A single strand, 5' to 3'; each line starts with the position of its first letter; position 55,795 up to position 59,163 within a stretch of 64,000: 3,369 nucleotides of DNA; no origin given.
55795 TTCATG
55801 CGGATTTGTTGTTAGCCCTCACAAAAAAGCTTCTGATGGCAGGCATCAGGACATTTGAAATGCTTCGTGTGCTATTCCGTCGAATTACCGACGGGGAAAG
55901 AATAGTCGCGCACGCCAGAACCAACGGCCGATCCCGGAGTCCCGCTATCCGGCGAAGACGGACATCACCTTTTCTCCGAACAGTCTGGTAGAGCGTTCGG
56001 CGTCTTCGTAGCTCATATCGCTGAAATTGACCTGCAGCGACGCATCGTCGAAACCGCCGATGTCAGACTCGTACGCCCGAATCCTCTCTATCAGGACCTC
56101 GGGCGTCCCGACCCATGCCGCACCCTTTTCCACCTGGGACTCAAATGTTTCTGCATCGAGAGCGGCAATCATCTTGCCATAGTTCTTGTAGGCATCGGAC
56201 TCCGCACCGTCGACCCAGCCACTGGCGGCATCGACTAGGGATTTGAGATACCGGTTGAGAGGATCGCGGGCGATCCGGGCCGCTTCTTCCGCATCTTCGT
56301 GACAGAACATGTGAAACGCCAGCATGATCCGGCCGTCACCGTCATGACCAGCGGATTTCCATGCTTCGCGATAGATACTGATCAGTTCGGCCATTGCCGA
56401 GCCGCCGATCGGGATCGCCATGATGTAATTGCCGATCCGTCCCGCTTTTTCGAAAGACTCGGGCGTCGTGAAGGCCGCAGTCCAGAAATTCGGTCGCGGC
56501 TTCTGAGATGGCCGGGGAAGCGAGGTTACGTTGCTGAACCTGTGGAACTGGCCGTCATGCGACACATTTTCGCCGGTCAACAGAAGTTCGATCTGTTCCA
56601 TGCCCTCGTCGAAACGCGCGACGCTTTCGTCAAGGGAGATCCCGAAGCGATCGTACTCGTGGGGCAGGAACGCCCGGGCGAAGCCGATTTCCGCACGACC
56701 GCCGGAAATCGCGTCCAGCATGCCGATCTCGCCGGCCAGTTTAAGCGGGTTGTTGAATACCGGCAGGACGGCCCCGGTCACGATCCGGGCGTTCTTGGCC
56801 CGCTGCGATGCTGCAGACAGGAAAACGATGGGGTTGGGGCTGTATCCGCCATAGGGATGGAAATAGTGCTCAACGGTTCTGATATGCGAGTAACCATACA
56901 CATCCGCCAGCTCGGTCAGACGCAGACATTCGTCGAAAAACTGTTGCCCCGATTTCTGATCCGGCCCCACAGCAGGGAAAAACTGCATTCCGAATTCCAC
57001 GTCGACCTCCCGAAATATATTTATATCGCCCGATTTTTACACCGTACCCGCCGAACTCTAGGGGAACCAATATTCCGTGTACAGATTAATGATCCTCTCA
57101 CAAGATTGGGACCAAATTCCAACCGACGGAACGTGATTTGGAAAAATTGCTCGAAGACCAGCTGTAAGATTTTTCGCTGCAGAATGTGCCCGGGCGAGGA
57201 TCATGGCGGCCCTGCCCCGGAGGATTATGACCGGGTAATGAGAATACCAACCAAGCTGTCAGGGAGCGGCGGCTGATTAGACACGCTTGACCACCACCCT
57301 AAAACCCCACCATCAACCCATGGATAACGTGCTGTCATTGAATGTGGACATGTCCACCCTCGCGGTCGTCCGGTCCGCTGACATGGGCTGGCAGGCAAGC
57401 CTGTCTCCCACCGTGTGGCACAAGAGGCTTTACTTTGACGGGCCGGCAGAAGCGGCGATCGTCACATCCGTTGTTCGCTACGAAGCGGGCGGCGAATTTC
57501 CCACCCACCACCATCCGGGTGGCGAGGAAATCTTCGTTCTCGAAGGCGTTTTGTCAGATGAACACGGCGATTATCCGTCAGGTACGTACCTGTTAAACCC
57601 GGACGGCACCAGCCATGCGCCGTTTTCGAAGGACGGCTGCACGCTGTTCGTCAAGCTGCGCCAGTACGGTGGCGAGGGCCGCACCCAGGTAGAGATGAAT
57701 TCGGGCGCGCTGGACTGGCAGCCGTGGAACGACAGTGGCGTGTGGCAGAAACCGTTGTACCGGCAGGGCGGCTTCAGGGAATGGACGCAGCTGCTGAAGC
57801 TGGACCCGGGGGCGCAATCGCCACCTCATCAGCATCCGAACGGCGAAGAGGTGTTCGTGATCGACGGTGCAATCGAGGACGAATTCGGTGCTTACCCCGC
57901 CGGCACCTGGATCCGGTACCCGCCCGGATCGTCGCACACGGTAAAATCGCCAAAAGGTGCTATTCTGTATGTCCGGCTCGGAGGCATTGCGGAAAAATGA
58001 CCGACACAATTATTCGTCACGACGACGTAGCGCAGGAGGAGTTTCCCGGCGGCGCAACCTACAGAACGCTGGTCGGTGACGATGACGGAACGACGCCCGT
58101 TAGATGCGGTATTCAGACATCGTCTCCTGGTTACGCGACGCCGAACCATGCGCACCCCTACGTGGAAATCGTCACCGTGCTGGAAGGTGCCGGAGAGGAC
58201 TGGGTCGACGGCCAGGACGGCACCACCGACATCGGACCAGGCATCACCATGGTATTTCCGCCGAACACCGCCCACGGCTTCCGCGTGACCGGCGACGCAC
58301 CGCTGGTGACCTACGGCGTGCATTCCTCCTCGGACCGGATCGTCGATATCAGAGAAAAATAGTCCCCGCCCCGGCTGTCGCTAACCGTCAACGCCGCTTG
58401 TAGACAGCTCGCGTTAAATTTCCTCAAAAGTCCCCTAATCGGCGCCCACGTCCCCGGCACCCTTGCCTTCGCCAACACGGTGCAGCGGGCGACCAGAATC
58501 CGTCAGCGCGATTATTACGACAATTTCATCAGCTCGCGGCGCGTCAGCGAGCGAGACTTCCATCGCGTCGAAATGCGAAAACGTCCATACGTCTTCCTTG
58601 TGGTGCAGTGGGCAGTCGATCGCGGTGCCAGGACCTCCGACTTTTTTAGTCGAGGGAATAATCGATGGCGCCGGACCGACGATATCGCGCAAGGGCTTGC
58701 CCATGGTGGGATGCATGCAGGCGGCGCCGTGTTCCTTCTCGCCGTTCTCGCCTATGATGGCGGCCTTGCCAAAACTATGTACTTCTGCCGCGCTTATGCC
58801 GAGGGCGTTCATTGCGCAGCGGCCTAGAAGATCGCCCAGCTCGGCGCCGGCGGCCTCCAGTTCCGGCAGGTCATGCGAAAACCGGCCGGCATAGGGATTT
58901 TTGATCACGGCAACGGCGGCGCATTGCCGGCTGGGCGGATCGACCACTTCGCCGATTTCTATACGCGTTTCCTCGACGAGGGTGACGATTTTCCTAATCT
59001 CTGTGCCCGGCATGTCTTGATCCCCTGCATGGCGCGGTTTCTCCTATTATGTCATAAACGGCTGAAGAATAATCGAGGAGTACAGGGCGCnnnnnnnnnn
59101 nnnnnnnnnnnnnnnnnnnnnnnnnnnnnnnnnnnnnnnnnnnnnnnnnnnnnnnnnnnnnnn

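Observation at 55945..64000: Compact cluster around a UbiD-family decarboxylase, with three cupins, a DUF1185 protein, an LLM monooxygenase, tandem transporters and a Rieske oxygenase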

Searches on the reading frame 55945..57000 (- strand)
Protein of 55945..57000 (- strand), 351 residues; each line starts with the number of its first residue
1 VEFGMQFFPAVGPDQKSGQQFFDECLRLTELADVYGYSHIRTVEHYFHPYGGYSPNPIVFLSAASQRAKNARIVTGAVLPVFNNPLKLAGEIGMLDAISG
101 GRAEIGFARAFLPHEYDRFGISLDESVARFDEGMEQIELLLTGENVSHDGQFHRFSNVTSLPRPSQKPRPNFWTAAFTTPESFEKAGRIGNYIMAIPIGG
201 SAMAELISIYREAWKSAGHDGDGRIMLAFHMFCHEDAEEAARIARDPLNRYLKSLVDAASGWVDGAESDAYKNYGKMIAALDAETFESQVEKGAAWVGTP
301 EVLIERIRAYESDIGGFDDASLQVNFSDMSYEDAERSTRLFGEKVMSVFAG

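Call 4: search_protein_families(library=pfam, proteins=[window:55945-57000:-], max_evalue=0.01)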
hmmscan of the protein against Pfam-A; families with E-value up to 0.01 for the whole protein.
window:55945-57000:- (351 aa): 1 family
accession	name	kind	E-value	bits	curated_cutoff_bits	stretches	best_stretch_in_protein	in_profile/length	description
PF00296.26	Bac_luciferase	-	6.4e-57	193.7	27.9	1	1-312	1-309/314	Luciferase-like monooxygenase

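Call 6: search_protein_families(library=ncbifam, proteins=[window:55945-57000:-], max_evalue=0.001)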
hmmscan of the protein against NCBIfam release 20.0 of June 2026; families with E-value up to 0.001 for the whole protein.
window:55945-57000:- (351 aa): 25 families
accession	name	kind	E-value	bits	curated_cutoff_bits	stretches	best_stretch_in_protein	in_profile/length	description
TIGR04020.1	seco_metab_LLM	subfamily_domain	3.3e-43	148.1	244.45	1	5-310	3-309/341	MupA/Atu3671 family FMN-dependent luciferase-like monooxygenase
TIGR03858.1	LLM_2I7G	subfamily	6.2e-30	104.3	462.25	1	16-346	19-333/337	Atu2307/SP_0267 family LLM class monooxygenase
TIGR03619.1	F420_Rv2161c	subfamily_domain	1e-26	94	166.9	1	30-238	5-230/247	TIGR03619 family F420-dependent LLM class oxidoreductase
TIGR03560.1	F420_Rv1855c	subfamily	1.8e-20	73.7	231.4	1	17-175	7-173/227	TIGR03560 family F420-dependent LLM class oxidoreductase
TIGR04027.1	LLM_KPN_01858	hypoth_equivalog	5.5e-20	71.6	412.9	1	29-345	26-321/326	putative FMN-dependent luciferase-like monooxygenase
TIGR04036.1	LLM_CE1758_fam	subfamily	1.2e-19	70.4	479.1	1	18-244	23-252/355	CE1758 family FMN-dependent luciferase-like monooxygenase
TIGR03558.1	oxido_grp_1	subfamily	4.5e-18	65.5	166.95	1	16-315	13-299/325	MsnO8 family LLM class oxidoreductase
NF052254.1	luciferase_Alph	exception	5.4e-17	62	600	1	3-346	3-347/354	luciferase subunit alpha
TIGR04021.1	LLM_DMSO2_sfnG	equivalog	6.9e-16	58.6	382.95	1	23-312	28-317/350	dimethylsulfone monooxygenase SfnG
TIGR03621.1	F420_MSMEG_2516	subfamily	7.9e-14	51.5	213.15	1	32-172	23-153/295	TIGR03621 family F420-dependent LLM class oxidoreductase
NF002619.0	PRK02271.1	equivalog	1.6e-13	50.6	276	1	23-245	14-226/329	5,10-methylenetetrahydromethanopterin reductase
TIGR03555.1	F420_mer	equivalog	1.4e-11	44.3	348.7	1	27-310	16-294/325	5,10-methylenetetrahydromethanopterin reductase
TIGR03571.1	lucif_BA3436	subfamily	3.5e-10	39.7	303.9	1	22-175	30-188/304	TIGR03571 family LLM class oxidoreductase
TIGR03857.1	F420_MSMEG_2249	hypoth_equivalog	3.8e-09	36.2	218.4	1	59-243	44-226/329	TIGR03857 family LLM class F420-dependent oxidoreductase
TIGR04024.1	F420_NP1902A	hypoth_equivalog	4.4e-08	32.2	345.4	1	28-334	20-320/330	TIGR04024 family LLM class F420-dependent oxidoreductase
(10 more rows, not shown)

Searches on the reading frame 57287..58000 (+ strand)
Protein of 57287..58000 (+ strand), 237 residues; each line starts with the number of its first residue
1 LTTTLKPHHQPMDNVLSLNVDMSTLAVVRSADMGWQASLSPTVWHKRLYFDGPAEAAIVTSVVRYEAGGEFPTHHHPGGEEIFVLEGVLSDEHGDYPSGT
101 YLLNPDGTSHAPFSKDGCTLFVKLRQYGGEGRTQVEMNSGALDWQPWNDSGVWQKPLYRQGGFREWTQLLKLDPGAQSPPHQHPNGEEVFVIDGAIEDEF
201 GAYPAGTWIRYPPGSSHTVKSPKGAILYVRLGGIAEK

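Call 4: search_protein_families(library=pfam, proteins=[window:57287-58000:+], max_evalue=0.01)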
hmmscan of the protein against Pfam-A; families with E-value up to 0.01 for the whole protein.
window:57287-58000:+ (237 aa): 6 families
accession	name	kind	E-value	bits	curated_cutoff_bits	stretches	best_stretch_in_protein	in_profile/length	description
PF12973.13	Cupin_7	-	2.5e-55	185.2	27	2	26-127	4-104/105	ChrR Cupin-like domain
PF07883.17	Cupin_2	-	7e-13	48.5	27.2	2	169-222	2-59/70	Cupin domain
PF14499.12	DUF4437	-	4.7e-08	32.9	24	0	167-229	38-106/250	Domain of unknown function (DUF4437)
PF16867.11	DMSP_lyase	-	5.9e-06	26.6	27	0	70-116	107-157/162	Dimethlysulfonioproprionate lyase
PF16155.11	PnbB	-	7.2e-05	23.2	26.9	1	175-227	86-141/153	4-hydroxylaminobenzoate lyase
PF00190.28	Cupin_1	-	0.00017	21.6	22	0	170-192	38-61/151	Cupin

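Call 6: search_protein_families(library=ncbifam, proteins=[window:57287-58000:+], max_evalue=0.001)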
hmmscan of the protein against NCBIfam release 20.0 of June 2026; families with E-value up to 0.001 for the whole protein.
window:57287-58000:+ (237 aa): 3 families
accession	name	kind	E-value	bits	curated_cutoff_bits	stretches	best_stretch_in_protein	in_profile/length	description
TIGR02451.1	anti_sig_ChrR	subfamily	5.3e-14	52.5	124.5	2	47-117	118-187/216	ChrR family anti-sigma-E factor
NF051881.1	StressantisigmaChrR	equivalog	6.6e-09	35.7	300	0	167-207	123-163/209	cadmium/peroxide/UV radiation responsive anti-sigma factor ChrR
NF049940.1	MandnitrLy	equivalog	2.8e-06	27.2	140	0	38-88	16-65/130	(R)-mandelonitrile lyase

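Call 38: search_solved_structures(query=window:57287-58000:+, max_evalue=0.01)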
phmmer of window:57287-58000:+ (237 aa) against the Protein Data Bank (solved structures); distinct sequences matched with E-value up to 0.01: 2.
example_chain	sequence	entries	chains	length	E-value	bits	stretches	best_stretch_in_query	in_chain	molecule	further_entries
3o14_A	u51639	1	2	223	2.4e-35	125.2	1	17-232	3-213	Anti-ECFsigma factor, ChrR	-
3d82_A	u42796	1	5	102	0.0037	19.8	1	67-122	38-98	Cupin 2, conserved barrel domain protein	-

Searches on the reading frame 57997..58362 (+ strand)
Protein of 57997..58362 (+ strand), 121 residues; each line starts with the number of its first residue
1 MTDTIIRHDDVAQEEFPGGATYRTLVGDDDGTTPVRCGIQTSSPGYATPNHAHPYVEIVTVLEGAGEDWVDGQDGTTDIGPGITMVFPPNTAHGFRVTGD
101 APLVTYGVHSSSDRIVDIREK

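Call 4: search_protein_families(library=pfam, proteins=[window:57997-58362:+], max_evalue=0.01)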
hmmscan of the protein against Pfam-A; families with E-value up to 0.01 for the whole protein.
window:57997-58362:+ (121 aa): 6 families
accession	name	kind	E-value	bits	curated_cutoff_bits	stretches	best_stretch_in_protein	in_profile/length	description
PF07883.17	Cupin_2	-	2e-14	53.5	27.2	1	40-105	3-66/70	Cupin domain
PF02311.25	AraC_binding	-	1.7e-09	38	21.1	1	34-115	2-81/135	AraC-like ligand binding domain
PF02041.22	Auxin_BP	-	0.00076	19.6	21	1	29-77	38-86/167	Auxin binding protein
PF00190.28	Cupin_1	-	0.0013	18.8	22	1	51-114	49-118/151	Cupin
PF16867.11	DMSP_lyase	-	0.0017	18.5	27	1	34-104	94-161/162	Dimethlysulfonioproprionate lyase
PF12973.13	Cupin_7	-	0.0079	16.4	27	1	3-73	3-70/105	ChrR Cupin-like domain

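Call 6: search_protein_families(library=ncbifam, proteins=[window:57997-58362:+], max_evalue=0.001)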
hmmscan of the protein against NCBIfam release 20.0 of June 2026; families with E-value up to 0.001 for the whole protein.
window:57997-58362:+ (121 aa): 1 family
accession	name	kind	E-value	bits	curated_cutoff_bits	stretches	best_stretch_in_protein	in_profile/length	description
NF049940.1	MandnitrLy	equivalog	6.7e-06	26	140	1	11-106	12-105/130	(R)-mandelonitrile lyase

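Call 39: search_solved_structures(query=window:57997-58362:+, max_evalue=0.01)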
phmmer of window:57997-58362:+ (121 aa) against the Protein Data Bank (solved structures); distinct sequences matched with E-value up to 0.01: 15.
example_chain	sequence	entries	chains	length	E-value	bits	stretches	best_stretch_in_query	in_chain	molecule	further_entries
3ht1_A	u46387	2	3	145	2.6e-06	30.5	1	13-102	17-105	RemF protein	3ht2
8ch4_A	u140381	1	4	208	5.6e-06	29.4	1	31-110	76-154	5-nitrosalicylic acid 1,2-dioxygenase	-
2f4p_A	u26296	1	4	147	0.00026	24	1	9-109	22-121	hypothetical protein TM1010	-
1y3t_A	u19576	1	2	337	0.00027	24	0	45-98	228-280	Hypothetical protein yxaG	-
8hfb_A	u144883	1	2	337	0.00028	23.9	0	45-98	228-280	Quercetin 2,3-dioxygenase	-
2h0v_A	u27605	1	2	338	0.00041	23.4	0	45-98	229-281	Quercetin 2,3-dioxygenase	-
1lr5_A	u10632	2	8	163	0.0009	22.3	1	20-68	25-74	Auxin binding protein 1 | auxin-binding protein 1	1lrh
8awn_A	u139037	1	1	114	0.0013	21.7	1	19-101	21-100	Cupin_2 domain-containing protein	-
9jew_A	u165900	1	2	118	0.0014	21.7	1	19-101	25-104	Cupin type-2 domain-containing protein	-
8awo_A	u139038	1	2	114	0.0015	21.6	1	19-101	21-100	Cupin_2 domain-containing protein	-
5wsd_A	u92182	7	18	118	0.0015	21.6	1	19-101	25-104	Uncharacterized protein tm1459 | Cupin_2 domain-containing protein | Cupin type-2 domain-containing protein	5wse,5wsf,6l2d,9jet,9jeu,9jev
1vj2_A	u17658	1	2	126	0.0018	21.3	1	19-101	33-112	novel manganese-containing cupin TM1459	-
8awp_A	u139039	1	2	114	0.0071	19.4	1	19-101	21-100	Cupin_2 domain-containing protein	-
8hjx_A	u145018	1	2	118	0.0076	19.3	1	19-101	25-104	Cupin_2 domain-containing protein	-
8hjy_A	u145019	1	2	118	0.0078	19.2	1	19-101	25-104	Cupin_2 domain-containing protein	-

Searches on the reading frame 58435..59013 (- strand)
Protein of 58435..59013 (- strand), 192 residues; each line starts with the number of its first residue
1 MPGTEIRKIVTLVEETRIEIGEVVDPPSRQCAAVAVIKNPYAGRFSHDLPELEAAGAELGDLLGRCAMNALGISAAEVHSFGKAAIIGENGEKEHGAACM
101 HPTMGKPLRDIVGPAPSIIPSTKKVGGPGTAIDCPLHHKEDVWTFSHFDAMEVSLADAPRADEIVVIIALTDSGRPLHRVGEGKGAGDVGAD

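Call 4: search_protein_families(library=pfam, proteins=[window:58435-59013:-], max_evalue=0.01)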
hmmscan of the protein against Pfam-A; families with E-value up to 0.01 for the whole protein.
window:58435-59013:- (192 aa): 1 family
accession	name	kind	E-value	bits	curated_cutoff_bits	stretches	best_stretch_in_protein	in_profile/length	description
PF06684.16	AA_synth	-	1e-68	230.7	27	1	6-181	1-175/175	Amino acid synthesis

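Call 6: search_protein_families(library=ncbifam, proteins=[window:58435-59013:-], max_evalue=0.001)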
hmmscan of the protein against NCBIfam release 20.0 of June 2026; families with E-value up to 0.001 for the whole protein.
window:58435-59013:- (192 aa): 0 families

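Call 12: search_solved_structures(query=window:58435-59013:-, max_evalue=0.001)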
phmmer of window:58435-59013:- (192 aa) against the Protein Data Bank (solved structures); distinct sequences matched with E-value up to 0.001: 2.
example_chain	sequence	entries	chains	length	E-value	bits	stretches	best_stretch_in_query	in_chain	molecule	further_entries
2qtp_A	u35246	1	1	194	1e-61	211.1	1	4-181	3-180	Uncharacterized protein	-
3byq_A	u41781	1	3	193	1.3e-27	99.8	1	4-181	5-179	Uncharacterized protein DUF1185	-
